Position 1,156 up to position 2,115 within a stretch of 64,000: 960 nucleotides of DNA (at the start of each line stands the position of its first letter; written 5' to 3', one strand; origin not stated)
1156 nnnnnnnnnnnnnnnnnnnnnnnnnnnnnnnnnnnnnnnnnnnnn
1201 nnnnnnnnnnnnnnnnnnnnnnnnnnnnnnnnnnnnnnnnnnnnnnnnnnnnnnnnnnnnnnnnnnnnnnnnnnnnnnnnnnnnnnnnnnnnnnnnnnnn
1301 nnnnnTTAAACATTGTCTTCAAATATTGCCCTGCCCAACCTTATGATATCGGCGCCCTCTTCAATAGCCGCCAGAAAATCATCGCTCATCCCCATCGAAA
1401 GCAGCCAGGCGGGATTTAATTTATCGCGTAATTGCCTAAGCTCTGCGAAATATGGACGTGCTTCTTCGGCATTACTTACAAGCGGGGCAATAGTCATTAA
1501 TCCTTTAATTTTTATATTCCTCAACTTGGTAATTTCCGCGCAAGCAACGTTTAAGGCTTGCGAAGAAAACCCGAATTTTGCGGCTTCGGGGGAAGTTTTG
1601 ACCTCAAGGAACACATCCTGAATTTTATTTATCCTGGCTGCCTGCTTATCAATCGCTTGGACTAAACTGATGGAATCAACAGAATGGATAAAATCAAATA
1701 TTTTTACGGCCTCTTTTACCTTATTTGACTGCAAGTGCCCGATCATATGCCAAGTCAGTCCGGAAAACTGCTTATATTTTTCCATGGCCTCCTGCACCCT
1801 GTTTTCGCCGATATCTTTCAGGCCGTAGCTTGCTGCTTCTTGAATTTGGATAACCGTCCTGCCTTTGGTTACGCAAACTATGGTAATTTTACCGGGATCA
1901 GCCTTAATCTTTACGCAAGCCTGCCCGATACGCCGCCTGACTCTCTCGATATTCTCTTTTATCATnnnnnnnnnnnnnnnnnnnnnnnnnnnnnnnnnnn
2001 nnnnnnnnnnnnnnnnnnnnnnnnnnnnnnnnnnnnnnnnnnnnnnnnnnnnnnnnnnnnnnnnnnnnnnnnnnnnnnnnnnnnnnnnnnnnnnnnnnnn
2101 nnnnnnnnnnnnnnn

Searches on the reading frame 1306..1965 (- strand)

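Call 65: search_protein_families(library=pfam, proteins=[window:1306-1965:-], max_evalue=0.00001)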
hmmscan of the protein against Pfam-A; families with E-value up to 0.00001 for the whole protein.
window:1306-1965:- (219 aa): 1 family
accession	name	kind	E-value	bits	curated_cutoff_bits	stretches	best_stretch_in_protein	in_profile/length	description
PF01168.26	Ala_racemase_N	-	6.2e-22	78.8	24.1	1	2-216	6-217/220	Alanine racemase, N-terminal domain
